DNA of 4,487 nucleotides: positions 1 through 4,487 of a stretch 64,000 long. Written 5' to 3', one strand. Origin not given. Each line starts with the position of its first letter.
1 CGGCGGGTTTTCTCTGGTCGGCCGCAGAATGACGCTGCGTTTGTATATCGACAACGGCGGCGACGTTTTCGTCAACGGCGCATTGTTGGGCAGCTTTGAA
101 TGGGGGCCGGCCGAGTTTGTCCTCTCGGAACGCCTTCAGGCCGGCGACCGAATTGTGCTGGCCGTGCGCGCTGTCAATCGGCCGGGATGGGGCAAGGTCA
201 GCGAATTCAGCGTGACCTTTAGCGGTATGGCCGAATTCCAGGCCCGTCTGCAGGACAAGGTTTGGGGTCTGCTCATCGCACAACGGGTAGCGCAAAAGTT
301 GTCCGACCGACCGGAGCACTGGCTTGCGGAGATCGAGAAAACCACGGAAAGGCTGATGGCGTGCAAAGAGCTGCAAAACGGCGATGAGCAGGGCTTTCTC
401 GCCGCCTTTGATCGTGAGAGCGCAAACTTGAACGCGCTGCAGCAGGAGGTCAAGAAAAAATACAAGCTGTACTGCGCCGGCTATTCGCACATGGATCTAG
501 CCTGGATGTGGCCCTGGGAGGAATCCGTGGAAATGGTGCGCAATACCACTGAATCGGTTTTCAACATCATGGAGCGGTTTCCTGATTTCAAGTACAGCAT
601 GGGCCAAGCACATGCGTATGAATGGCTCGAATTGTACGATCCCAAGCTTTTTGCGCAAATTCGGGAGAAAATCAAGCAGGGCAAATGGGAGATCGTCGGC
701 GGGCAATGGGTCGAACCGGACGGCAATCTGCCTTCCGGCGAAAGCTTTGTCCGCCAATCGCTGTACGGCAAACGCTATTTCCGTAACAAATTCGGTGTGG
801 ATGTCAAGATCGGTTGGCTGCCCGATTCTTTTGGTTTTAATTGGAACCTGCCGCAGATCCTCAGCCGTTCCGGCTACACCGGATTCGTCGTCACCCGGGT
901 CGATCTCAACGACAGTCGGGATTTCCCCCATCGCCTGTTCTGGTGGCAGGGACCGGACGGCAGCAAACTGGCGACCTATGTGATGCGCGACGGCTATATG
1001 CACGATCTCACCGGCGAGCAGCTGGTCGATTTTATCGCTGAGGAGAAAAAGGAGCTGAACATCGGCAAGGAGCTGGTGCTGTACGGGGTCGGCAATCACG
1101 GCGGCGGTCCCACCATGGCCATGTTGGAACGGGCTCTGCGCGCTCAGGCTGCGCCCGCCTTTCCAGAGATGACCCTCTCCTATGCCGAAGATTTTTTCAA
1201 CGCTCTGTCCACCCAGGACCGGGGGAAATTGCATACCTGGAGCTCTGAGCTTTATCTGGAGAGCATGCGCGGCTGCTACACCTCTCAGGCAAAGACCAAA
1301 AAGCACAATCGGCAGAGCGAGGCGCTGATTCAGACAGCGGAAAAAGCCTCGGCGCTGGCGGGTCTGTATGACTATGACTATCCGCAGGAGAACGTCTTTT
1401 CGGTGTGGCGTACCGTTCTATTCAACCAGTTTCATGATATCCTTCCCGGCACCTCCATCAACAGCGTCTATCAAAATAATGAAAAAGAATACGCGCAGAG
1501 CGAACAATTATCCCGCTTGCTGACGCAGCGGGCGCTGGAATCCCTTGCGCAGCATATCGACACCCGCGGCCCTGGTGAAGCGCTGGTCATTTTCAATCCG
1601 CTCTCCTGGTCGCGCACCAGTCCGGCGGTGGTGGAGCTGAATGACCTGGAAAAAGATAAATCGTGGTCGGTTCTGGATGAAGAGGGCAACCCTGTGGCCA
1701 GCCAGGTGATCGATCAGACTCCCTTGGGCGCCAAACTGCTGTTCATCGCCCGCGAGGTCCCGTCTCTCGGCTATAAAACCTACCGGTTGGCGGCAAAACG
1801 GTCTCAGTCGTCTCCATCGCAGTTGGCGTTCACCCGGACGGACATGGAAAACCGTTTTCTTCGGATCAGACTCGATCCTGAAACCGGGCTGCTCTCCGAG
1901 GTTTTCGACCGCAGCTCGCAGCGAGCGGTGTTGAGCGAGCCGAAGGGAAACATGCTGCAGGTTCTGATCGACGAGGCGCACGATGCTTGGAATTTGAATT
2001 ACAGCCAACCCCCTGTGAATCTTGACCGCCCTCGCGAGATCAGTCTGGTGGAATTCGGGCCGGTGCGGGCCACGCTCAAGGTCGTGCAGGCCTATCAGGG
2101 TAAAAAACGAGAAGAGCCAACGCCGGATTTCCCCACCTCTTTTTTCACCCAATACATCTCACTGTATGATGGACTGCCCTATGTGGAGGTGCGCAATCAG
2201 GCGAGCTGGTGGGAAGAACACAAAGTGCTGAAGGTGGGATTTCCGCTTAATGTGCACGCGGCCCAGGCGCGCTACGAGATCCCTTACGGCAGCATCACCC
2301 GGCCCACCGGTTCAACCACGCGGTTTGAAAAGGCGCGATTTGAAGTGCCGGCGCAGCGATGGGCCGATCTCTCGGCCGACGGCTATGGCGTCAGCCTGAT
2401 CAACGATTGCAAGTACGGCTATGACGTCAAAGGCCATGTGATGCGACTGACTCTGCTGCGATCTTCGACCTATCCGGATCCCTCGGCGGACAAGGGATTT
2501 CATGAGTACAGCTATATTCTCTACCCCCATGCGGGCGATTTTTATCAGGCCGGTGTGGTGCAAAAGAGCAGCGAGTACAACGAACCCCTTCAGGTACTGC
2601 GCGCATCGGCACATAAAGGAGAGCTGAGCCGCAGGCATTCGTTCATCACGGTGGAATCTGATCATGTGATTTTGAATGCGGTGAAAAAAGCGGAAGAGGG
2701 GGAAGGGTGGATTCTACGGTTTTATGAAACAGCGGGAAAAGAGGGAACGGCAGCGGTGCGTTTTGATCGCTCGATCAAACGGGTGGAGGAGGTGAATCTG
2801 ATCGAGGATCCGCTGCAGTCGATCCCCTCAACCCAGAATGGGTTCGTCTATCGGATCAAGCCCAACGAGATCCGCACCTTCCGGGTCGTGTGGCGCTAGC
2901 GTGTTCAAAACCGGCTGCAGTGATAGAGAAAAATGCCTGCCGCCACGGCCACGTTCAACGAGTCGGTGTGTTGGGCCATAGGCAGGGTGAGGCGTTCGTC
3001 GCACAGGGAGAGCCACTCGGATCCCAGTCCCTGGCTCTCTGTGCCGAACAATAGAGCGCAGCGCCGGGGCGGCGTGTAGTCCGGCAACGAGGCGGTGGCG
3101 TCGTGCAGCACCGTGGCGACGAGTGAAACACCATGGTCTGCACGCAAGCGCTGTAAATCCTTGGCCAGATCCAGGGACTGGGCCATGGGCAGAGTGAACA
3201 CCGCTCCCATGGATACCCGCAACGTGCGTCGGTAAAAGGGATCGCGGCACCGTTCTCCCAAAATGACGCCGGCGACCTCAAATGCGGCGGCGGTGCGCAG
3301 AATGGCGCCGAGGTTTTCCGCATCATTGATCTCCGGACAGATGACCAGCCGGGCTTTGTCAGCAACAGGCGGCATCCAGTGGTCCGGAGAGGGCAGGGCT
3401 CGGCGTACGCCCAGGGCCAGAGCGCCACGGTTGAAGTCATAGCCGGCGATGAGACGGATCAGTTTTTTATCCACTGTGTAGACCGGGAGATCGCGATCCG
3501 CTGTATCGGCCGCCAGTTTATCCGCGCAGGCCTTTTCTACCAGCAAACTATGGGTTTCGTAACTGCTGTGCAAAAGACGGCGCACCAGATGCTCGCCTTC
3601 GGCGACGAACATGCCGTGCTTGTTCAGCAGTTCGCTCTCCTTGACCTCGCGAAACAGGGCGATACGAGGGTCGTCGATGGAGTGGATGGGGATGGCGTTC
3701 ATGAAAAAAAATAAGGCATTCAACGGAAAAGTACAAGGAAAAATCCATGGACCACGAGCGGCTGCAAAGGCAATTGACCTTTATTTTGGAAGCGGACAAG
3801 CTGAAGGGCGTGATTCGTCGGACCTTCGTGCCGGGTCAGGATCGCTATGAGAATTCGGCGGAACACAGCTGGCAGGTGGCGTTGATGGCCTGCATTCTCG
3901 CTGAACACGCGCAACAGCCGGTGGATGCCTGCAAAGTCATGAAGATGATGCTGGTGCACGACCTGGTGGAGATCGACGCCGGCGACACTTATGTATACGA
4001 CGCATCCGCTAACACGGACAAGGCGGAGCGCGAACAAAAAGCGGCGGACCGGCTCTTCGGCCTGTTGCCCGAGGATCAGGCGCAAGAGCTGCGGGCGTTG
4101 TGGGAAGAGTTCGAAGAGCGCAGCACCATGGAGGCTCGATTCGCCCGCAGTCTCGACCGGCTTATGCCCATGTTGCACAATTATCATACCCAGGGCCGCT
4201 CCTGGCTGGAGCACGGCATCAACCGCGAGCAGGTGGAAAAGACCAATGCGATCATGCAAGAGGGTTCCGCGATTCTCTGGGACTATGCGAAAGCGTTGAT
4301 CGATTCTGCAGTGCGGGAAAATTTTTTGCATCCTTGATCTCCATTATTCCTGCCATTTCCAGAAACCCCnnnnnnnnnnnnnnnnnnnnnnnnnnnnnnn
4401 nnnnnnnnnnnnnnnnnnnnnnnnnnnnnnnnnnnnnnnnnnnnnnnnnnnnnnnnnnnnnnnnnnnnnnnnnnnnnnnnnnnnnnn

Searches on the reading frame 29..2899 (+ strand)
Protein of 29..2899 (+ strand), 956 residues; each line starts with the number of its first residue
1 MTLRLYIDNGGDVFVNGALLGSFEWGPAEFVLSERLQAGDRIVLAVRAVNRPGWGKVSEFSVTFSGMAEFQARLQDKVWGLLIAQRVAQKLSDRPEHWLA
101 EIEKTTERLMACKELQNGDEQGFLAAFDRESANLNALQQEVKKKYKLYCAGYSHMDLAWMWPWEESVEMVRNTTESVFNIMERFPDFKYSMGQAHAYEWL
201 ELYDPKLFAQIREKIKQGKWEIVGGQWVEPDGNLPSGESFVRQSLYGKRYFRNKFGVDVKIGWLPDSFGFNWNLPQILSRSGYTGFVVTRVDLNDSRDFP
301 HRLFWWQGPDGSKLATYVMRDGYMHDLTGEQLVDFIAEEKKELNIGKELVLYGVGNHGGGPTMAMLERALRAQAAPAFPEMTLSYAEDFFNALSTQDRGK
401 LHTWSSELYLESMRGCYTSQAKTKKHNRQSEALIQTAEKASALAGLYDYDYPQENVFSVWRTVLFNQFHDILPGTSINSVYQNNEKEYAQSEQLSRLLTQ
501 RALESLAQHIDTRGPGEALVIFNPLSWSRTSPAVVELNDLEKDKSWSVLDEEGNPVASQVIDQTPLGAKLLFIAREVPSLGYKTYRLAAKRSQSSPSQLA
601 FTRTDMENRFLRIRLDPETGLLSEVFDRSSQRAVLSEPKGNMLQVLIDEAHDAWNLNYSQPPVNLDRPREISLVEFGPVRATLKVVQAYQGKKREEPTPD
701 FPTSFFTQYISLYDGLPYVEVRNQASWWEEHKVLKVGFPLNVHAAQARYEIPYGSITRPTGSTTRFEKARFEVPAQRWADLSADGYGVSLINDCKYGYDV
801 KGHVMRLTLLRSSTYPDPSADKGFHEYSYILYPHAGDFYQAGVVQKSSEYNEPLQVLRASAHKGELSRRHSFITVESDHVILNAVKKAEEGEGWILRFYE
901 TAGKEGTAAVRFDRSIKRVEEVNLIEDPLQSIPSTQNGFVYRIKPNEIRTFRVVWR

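Call 7: search_protein_families(library=pfam, proteins=[window:29-2899:+])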
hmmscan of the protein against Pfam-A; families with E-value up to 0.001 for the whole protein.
window:29-2899:+ (956 aa): 5 families
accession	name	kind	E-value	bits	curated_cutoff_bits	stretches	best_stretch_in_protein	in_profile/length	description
PF01074.27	Glyco_hydro_38N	-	8e-75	252.1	25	1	147-405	2-270/270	Glycosyl hydrolases family 38 N-terminal domain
PF07748.19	Glyco_hydro_38C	-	8.5e-52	176.8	25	1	606-819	1-206/206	Glycosyl hydrolases family 38 C-terminal domain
PF09261.16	Alpha-mann_mid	-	7.6e-26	90.5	31.1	1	414-506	4-96/96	Alpha mannosidase middle domain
PF17677.7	Glyco_hydro38C2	-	5.9e-18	65.2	22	1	879-951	1-72/72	Glycosyl hydrolases family 38 C-terminal beta sandwich domain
PF03065.20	Glyco_hydro_57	-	4.4e-05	23.4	21.2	1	140-290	43-173/291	Glycosyl hydrolase family 57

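Call 31: find_encoding_contigs(protein=window:29-2899:+, flank=10000, max_places=4)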
Protein window:29-2899:+ (956 aa): no gene with exactly this product is on record in the collection.

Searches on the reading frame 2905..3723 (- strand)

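Call 7: search_protein_families(library=pfam, proteins=[window:2905-3723:-])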
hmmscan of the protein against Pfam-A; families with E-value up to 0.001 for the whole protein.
window:2905-3723:- (272 aa): 2 families
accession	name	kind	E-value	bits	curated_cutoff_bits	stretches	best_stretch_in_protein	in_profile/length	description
PF00588.24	SpoU_methylase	-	2e-35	122.4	29.7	1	126-267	3-142/142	SpoU rRNA Methylase family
PF22435.1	MRM3-like_sub_bind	-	1.8e-06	28.7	27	1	34-95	17-76/84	MRM3-like substrate binding domain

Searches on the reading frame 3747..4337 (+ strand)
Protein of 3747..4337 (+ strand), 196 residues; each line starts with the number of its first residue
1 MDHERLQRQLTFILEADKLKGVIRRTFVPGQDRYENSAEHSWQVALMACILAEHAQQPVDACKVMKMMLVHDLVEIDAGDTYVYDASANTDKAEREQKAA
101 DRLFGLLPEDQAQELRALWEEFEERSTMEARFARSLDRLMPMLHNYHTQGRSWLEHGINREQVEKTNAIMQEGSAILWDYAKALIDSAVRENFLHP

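Call 33: find_encoding_contigs(protein=window:3747-4337:+, flank=10000, max_places=4)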
Protein window:3747-4337:+ (196 aa): 14 contigs read that carry it; 4 places shown.
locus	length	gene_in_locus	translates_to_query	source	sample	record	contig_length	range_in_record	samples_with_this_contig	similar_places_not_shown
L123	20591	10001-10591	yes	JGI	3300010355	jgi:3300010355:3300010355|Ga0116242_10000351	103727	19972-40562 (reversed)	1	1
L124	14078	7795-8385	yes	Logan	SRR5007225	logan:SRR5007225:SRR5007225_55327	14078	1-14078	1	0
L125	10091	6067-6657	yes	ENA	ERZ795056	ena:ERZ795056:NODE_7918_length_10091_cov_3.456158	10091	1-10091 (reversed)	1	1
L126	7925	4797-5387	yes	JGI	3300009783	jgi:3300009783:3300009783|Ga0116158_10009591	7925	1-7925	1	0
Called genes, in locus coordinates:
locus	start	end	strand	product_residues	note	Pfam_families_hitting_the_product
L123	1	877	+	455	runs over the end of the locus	PF01041:DegT_DnrJ_EryC1, PF01212:Beta_elim_lyase, PF00155:Aminotran_1_2, PF01053:Cys_Met_Meta_PP (weak)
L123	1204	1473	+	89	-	-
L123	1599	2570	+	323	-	PF01116:F_bP_aldolase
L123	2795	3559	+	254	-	PF07796:DUF1638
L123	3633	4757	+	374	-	PF01408:GFO_IDH_MocA, PF22725:GFO_IDH_MocA_C3, PF02894:GFO_IDH_MocA_C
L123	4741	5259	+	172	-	PF01928:CYTH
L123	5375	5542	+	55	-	-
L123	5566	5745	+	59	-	PF13396:PLDc_N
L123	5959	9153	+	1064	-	PF01074:Glyco_hydro_38N, PF09261:Alpha-mann_mid, PF07748:Glyco_hydro_38C, PF17677:Glyco_hydro38C2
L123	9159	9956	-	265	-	PF22435:MRM3-like_sub_bind (weak), PF00588:SpoU_methylase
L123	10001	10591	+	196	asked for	PF12917:YfbR-like, PF13023:HD_3, PF01966:HD (weak)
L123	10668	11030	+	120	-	PF01022:HTH_5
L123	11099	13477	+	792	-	PF14522:Cytochrome_C7 (faint), PF14537:Cytochrom_c3_2 (faint), PF22678:Cytochrom_c_NrfB-like (faint), PF13435:Cytochrome_C554 (faint)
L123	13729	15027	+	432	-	PF03773:ArsP_1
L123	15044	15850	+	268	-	PF01135:PCMT, PF01209:Ubie_methyltran, PF06325:PrmA, PF13489:Methyltransf_23, PF13847:Methyltransf_31, PF08241:Methyltransf_11, PF08242:Methyltransf_12, PF13649:Methyltransf_25, +3 more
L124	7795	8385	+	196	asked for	PF12917:YfbR-like, PF13023:HD_3, PF01966:HD (weak)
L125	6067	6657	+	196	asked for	PF12917:YfbR-like, PF13023:HD_3, PF01966:HD (weak)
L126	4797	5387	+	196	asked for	PF12917:YfbR-like, PF13023:HD_3, PF01966:HD (weak)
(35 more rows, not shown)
